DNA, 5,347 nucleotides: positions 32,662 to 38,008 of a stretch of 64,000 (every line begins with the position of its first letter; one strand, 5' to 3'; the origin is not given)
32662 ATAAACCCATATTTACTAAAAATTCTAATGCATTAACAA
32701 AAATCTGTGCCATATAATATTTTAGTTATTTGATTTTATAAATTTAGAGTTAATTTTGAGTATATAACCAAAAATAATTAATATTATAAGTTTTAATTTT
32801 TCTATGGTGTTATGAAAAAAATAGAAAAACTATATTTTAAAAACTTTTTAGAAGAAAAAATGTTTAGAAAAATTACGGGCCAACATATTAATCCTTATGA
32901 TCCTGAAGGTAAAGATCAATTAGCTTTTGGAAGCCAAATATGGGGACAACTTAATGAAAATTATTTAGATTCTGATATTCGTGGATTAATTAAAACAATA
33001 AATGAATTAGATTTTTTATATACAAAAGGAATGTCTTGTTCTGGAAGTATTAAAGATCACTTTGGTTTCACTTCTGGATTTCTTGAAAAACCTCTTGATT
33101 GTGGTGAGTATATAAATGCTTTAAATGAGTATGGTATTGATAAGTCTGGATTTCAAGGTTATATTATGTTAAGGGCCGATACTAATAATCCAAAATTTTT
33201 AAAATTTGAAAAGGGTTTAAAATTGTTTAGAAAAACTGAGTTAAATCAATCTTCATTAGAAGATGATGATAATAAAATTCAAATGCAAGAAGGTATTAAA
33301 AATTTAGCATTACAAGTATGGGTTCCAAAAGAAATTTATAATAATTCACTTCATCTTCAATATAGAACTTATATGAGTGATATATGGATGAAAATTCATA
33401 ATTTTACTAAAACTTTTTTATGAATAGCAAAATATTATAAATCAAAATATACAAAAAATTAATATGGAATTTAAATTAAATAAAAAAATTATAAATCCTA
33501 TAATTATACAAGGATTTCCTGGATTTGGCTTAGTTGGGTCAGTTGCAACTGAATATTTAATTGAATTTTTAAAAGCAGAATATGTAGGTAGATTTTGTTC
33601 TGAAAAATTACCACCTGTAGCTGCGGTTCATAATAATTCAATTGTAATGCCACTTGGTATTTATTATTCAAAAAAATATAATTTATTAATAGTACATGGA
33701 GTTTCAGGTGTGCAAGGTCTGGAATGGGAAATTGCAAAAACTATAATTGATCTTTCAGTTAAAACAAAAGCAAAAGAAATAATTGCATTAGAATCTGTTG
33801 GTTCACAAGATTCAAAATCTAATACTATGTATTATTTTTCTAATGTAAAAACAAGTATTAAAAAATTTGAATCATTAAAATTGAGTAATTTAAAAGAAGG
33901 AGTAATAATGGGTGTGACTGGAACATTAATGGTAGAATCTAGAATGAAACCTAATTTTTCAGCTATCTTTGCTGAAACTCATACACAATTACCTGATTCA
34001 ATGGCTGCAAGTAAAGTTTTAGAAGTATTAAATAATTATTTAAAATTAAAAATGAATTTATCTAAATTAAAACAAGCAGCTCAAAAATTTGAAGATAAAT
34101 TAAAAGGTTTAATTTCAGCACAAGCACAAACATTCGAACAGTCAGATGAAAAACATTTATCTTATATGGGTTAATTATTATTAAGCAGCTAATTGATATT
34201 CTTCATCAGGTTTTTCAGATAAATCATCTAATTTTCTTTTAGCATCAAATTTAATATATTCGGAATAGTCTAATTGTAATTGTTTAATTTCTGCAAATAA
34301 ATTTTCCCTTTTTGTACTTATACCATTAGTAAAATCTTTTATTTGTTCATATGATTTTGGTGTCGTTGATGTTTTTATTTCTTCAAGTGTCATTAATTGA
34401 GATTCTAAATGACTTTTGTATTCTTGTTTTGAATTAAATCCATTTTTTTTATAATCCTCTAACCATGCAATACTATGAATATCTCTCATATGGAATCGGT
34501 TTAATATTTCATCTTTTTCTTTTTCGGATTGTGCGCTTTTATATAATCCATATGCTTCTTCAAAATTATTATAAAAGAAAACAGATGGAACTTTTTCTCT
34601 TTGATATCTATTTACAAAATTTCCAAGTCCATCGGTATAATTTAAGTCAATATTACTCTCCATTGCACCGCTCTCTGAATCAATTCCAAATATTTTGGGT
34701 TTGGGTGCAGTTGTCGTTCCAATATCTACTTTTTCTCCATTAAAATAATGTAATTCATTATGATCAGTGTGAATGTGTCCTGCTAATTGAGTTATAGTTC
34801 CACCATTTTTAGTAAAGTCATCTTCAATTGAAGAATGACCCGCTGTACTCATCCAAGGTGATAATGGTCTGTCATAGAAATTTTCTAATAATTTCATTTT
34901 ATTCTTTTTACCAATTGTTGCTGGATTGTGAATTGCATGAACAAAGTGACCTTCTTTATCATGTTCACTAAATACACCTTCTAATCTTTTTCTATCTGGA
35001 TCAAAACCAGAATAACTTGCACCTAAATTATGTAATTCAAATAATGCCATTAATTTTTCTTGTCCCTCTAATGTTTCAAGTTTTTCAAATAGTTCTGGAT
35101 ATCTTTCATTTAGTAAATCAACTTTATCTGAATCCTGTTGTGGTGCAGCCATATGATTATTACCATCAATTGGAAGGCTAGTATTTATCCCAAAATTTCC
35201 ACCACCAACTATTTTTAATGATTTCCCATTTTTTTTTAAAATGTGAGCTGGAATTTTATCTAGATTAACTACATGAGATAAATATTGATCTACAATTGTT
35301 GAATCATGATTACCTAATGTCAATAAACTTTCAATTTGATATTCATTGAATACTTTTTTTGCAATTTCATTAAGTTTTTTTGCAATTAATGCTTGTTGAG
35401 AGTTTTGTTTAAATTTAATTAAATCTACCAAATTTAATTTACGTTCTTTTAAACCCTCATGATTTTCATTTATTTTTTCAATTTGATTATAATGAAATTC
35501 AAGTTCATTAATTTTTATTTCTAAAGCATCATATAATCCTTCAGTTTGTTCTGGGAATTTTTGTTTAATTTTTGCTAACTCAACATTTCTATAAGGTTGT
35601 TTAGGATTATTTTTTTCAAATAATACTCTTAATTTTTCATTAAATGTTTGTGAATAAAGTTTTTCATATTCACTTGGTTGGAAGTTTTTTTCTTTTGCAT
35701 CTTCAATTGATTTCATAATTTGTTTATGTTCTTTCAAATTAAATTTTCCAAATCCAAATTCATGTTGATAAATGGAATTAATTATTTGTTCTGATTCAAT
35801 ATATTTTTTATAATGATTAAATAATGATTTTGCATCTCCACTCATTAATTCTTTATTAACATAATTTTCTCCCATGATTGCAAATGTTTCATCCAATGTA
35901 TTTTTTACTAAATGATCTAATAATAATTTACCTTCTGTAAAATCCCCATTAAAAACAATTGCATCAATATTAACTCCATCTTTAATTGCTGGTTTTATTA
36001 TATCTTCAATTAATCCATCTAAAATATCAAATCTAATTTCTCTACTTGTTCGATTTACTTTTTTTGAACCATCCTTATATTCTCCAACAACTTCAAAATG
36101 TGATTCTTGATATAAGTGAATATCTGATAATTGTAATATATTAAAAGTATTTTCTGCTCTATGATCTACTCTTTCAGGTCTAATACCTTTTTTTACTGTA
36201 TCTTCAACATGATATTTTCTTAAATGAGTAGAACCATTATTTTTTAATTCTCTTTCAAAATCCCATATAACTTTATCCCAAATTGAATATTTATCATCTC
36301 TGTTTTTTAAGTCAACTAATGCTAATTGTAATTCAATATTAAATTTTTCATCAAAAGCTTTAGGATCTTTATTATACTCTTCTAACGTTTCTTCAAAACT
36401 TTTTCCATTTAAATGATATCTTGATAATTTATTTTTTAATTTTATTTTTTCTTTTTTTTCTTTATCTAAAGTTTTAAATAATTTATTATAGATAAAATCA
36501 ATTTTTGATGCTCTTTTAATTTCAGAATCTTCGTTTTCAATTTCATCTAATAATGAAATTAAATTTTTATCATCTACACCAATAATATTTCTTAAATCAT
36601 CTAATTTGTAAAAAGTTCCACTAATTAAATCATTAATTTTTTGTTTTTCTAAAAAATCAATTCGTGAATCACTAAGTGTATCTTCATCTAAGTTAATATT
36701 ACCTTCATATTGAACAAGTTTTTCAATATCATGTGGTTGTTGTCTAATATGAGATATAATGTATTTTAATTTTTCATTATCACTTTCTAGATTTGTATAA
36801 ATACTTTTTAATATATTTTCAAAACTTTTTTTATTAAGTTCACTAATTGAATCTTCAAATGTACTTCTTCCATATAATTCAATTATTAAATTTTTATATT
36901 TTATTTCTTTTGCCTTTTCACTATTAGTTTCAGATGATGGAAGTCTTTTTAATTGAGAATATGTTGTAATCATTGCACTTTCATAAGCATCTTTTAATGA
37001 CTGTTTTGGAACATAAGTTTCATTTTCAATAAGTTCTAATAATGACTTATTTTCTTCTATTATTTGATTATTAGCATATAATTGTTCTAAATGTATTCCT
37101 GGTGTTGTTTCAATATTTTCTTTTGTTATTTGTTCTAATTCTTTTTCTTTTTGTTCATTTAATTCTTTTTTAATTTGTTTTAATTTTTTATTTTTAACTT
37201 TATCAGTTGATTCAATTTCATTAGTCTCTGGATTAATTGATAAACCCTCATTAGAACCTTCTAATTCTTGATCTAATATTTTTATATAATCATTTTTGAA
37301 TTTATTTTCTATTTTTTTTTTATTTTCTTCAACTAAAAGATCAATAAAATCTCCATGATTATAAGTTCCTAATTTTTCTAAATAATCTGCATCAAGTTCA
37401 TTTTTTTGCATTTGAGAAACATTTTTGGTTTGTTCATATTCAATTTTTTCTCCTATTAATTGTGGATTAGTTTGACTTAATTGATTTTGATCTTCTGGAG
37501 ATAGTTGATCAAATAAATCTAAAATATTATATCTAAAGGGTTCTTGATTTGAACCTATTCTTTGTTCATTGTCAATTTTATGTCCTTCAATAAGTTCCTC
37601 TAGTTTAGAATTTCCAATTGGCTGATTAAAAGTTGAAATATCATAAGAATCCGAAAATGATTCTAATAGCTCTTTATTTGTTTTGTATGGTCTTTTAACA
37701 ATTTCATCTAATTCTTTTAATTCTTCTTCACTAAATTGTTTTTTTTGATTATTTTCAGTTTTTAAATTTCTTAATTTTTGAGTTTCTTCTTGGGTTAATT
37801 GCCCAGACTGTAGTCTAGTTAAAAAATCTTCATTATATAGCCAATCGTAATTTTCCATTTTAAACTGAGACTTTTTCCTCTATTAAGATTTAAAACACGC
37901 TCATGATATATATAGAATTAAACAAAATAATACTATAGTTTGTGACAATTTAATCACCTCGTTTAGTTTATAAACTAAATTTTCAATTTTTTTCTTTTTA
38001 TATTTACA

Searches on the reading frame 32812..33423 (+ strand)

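Call 3: search_protein_families(library=pfam, proteins=[window:32812-33423:+], max_evalue=0.01)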
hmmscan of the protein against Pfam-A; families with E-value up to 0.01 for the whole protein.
window:32812-33423:+ (203 aa): 1 family
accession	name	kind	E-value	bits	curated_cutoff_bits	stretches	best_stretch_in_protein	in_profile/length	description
PF02676.19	TYW3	-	0.0034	17.2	27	1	46-80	17-50/211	Methyltransferase TYW3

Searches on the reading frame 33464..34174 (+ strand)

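Call 3: search_protein_families(library=pfam, proteins=[window:33464-34174:+], max_evalue=0.01)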
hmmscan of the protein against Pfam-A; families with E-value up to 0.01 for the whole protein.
window:33464-34174:+ (236 aa): 1 family
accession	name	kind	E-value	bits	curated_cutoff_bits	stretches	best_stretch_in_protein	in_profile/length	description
PF09754.15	PAC2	-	1e-34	120.7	25.8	1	15-216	2-214/215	PAC2 family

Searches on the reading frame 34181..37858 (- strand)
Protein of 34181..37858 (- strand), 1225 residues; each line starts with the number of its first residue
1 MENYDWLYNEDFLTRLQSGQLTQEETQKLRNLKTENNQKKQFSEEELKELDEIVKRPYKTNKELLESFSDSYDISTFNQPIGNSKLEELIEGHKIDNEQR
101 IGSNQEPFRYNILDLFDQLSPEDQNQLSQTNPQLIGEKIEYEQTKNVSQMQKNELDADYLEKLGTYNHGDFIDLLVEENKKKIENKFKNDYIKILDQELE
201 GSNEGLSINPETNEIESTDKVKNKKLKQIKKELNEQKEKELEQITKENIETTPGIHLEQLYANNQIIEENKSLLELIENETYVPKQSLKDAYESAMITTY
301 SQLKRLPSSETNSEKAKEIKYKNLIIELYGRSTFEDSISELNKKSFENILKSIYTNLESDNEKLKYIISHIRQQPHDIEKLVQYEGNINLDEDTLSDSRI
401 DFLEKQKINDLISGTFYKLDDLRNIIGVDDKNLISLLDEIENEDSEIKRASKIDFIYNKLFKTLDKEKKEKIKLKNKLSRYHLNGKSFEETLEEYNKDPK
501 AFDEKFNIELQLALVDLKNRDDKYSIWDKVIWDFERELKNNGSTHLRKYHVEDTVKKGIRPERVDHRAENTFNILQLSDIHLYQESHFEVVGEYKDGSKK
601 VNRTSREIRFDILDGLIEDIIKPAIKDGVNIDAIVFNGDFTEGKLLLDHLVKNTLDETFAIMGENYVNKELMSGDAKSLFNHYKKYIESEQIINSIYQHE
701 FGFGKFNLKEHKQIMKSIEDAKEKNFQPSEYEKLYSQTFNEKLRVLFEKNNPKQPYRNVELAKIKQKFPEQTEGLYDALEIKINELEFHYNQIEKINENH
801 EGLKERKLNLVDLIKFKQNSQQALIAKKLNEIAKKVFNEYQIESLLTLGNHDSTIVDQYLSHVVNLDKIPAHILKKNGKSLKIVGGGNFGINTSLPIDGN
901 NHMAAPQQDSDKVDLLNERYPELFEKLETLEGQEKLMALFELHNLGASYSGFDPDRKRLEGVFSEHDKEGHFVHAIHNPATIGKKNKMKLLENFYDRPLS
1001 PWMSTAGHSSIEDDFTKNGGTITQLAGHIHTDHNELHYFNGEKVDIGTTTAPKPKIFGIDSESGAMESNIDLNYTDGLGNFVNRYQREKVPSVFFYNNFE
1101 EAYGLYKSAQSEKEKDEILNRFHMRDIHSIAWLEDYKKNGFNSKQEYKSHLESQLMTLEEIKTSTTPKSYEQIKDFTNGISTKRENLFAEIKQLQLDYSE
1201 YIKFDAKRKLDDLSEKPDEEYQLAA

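Call 50: search_protein_families(library=pfam, proteins=[window:34181-37858:-], max_evalue=0.1)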
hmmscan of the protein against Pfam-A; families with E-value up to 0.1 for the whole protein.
window:34181-37858:- (1225 aa): 1 family
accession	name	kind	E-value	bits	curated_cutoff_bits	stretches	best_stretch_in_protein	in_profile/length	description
PF00149.33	Metallophos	-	0.00027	21.9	21.5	1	573-666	2-71/191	Calcineurin-like phosphoesterase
